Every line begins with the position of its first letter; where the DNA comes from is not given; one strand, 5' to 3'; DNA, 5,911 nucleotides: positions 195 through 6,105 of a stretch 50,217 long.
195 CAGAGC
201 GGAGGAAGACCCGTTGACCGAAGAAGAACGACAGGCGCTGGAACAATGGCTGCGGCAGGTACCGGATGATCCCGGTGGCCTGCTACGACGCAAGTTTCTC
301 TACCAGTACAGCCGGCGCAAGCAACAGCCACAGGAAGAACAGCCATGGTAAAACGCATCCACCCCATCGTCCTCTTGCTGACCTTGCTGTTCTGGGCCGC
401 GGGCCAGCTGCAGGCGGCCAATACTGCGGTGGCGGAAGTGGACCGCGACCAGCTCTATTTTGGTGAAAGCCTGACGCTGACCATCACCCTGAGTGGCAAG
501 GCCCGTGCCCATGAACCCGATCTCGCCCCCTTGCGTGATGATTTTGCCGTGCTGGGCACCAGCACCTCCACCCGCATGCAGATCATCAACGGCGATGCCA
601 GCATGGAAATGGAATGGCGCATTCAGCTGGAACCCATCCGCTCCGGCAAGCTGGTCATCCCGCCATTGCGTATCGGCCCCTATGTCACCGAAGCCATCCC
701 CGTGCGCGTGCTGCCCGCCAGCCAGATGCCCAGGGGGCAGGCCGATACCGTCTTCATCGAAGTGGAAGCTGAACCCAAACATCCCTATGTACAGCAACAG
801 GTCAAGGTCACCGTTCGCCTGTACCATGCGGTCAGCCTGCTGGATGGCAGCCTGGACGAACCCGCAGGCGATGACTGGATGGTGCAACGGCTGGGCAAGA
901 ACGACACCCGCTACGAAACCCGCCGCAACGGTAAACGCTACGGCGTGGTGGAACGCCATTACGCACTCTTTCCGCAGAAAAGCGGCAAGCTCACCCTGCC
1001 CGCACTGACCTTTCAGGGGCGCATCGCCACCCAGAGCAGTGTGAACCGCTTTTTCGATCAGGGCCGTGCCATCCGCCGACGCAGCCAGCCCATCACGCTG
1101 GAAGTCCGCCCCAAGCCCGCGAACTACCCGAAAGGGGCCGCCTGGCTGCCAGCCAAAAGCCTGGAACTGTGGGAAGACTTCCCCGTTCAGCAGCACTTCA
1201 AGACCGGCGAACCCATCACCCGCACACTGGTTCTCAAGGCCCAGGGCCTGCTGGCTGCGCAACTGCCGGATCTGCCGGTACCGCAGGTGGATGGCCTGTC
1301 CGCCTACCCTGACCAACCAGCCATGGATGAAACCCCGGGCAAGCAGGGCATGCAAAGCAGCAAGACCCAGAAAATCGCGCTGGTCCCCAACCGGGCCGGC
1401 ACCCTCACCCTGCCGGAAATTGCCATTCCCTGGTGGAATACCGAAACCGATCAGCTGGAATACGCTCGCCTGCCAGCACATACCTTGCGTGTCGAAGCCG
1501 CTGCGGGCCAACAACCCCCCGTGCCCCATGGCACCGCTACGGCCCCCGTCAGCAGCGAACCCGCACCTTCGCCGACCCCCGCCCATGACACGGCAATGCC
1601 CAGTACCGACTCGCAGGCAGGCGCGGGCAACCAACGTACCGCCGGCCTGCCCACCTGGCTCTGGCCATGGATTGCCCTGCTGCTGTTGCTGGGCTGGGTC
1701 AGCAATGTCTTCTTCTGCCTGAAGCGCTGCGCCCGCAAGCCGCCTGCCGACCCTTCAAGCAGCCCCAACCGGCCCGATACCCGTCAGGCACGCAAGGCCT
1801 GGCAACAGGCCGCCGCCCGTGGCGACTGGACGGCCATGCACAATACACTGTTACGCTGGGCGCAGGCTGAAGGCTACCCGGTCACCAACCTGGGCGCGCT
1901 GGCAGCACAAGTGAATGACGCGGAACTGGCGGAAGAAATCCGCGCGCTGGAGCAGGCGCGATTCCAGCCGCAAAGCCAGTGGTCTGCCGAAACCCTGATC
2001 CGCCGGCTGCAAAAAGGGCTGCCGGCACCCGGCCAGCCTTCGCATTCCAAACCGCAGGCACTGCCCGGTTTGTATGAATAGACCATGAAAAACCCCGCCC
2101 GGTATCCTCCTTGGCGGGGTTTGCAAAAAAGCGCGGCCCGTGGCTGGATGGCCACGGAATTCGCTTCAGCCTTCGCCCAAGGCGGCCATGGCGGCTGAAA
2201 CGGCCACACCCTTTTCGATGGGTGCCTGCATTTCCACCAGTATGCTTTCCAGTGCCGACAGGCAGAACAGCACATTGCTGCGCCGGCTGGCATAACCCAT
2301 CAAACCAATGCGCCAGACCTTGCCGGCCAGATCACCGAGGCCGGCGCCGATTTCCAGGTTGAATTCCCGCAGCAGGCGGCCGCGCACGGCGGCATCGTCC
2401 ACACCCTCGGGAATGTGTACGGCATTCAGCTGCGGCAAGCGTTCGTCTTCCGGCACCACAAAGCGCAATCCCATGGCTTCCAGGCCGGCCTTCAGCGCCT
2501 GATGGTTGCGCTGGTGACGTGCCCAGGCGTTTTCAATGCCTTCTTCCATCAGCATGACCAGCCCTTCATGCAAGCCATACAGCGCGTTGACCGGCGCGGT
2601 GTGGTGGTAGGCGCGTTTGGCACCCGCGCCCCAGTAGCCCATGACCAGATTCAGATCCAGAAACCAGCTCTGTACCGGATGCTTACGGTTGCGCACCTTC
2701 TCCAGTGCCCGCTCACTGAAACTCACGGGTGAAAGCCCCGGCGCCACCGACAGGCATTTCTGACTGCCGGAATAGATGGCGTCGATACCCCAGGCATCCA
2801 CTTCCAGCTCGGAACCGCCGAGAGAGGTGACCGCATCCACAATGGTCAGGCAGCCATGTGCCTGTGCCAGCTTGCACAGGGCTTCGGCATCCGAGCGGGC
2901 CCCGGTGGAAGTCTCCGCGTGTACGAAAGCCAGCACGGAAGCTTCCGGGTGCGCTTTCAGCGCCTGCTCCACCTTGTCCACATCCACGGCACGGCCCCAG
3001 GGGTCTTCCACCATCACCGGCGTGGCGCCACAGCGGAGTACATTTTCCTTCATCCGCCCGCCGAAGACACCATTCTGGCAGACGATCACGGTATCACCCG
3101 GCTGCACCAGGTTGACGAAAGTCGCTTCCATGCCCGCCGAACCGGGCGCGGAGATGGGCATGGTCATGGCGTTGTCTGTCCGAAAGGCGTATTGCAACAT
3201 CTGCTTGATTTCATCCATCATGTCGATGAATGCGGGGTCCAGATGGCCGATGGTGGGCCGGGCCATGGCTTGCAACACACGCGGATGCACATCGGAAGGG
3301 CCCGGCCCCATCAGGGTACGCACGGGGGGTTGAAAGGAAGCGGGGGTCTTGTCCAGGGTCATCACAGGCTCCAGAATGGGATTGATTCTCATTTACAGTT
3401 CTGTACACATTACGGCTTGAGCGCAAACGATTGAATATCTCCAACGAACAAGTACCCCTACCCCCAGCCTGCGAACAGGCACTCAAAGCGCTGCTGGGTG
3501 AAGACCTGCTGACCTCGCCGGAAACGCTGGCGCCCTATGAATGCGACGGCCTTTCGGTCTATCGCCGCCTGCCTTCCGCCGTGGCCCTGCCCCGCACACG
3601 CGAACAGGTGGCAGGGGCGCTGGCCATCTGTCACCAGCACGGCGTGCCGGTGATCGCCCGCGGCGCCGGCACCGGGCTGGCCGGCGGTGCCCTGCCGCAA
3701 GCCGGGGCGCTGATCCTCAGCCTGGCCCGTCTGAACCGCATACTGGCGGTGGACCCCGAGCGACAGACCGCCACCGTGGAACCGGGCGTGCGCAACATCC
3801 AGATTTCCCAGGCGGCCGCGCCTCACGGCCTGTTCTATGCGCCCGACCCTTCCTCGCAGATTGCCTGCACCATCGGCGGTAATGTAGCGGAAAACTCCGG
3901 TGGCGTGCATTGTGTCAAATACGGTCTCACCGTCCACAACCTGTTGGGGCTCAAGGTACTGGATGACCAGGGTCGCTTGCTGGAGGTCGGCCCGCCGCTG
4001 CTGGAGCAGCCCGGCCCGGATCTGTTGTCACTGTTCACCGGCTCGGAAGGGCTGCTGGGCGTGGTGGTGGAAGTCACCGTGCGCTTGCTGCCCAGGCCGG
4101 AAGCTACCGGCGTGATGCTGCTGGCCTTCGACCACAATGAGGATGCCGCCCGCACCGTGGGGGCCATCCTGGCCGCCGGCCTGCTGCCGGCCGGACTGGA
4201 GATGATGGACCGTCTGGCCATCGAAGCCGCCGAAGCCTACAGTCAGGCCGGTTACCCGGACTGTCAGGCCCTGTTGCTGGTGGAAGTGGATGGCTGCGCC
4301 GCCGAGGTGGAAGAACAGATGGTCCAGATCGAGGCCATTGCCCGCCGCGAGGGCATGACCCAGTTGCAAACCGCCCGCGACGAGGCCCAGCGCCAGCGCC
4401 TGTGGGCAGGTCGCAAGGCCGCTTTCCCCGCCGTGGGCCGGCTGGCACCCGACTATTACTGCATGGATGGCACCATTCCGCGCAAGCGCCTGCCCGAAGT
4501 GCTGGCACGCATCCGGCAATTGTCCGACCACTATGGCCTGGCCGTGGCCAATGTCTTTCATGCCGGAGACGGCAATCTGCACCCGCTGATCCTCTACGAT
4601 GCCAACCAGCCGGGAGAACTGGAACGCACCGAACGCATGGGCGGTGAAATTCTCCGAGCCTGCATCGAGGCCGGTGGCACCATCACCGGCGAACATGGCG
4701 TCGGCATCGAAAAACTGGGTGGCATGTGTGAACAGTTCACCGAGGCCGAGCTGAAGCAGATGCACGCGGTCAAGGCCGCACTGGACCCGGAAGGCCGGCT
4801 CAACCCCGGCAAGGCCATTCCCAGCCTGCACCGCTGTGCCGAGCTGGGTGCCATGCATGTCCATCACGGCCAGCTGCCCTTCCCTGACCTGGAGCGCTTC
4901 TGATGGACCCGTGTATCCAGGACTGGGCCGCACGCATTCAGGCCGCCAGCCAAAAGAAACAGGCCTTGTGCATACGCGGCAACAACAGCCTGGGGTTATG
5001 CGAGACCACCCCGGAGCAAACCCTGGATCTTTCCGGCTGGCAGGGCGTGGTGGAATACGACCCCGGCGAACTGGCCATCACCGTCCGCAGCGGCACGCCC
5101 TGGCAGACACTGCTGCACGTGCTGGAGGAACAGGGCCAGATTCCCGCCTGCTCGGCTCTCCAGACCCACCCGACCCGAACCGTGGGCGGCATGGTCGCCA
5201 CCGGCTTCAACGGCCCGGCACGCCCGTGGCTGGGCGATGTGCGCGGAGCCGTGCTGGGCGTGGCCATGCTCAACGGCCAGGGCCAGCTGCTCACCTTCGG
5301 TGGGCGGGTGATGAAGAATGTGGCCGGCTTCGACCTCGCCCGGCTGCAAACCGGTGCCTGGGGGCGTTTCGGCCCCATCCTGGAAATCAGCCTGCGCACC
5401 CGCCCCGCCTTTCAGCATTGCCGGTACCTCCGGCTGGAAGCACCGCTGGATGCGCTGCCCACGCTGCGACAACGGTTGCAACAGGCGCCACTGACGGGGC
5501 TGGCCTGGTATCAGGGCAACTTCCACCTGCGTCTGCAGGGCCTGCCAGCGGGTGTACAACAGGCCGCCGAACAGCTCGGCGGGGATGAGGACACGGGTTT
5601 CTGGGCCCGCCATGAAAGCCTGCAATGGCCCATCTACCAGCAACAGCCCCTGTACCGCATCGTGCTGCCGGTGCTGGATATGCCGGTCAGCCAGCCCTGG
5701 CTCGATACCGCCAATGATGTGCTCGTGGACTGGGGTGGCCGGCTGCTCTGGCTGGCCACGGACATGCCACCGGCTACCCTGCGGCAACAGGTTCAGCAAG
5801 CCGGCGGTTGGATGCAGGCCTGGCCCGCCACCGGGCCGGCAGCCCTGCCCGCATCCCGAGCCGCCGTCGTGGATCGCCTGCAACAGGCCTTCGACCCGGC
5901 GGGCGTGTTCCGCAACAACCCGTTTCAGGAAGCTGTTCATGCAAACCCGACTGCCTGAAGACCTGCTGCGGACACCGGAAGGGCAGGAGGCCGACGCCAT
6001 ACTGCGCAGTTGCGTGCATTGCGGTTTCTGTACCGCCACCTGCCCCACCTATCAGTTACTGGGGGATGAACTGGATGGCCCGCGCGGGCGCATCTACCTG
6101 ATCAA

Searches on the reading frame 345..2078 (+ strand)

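Call 42: search_protein_families(library=pfam, proteins=[window:345-2078:+], max_evalue=0.00001)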
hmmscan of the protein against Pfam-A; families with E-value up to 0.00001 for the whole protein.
window:345-2078:+ (578 aa): 3 families
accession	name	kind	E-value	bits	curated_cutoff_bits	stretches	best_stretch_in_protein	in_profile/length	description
PF13584.12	BatD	-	6.4e-30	104.1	24.1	1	30-122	1-92/92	BatD DUF11 like domain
PF25607.1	DUF7939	-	9.3e-11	42.4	27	1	480-557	2-76/81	Domain of unknown function (DUF7939)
PF12584.13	TRAPPC10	-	7.9e-07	29.4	22.5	0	338-366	90-118/150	Trafficking protein particle complex subunit 10, TRAPPC10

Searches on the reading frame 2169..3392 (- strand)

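Call 42: search_protein_families(library=pfam, proteins=[window:2169-3392:-], max_evalue=0.00001)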
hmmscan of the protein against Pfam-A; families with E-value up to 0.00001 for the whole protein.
window:2169-3392:- (408 aa): 3 families
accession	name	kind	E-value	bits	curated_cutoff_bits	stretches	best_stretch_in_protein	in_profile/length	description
PF00266.25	Aminotran_5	-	1.7e-24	86.9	21.5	1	48-351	34-338/371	Aminotransferase class-V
PF00155.27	Aminotran_1_2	-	1.2e-06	28.4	19.7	1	80-195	70-194/361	Aminotransferase class I and II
PF01041.23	DegT_DnrJ_EryC1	-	2.9e-06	27.2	19.8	1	95-192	60-151/360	DegT/DnrJ/EryC1/StrS aminotransferase family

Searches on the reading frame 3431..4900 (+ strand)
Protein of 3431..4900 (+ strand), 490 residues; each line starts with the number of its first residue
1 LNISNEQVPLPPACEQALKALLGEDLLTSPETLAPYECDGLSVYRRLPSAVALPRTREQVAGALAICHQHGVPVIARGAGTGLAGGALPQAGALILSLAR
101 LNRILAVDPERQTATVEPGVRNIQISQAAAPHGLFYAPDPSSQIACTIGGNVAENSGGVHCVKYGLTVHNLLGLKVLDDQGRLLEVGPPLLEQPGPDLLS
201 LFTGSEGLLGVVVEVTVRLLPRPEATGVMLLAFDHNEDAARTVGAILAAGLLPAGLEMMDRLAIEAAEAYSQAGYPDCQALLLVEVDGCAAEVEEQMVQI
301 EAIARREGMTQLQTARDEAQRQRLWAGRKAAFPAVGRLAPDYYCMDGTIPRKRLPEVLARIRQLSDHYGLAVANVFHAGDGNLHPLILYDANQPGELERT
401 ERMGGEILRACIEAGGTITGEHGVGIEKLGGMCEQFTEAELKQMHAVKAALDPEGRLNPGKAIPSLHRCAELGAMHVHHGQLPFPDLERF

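Call 42: search_protein_families(library=pfam, proteins=[window:3431-4900:+], max_evalue=0.00001)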
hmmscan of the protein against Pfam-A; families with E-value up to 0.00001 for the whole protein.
window:3431-4900:+ (490 aa): 2 families
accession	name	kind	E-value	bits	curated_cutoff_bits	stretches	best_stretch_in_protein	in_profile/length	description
PF02913.24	FAD-oxidase_C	-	4e-69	233.5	21.2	1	223-461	2-247/248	FAD linked oxidases, C-terminal domain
PF01565.28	FAD_binding_4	-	3.7e-42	143.8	26.4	1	48-186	1-138/139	FAD binding domain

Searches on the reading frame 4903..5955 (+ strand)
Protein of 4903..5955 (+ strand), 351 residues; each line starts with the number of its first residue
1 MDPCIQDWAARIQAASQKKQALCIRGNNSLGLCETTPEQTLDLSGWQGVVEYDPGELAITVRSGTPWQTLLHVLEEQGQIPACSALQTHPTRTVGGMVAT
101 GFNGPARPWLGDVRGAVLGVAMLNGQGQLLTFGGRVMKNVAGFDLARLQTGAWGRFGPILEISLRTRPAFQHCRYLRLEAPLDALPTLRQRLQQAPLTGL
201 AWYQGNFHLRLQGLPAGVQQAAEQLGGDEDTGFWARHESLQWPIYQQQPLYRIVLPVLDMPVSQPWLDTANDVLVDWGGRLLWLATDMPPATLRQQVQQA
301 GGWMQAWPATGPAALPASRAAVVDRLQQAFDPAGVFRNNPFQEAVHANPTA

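Call 42: search_protein_families(library=pfam, proteins=[window:4903-5955:+], max_evalue=0.00001)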
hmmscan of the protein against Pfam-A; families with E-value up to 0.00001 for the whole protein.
window:4903-5955:+ (351 aa): 1 family
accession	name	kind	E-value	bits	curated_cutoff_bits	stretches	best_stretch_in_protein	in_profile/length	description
PF01565.28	FAD_binding_4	-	6.1e-17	62.1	26.4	1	6-132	11-138/139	FAD binding domain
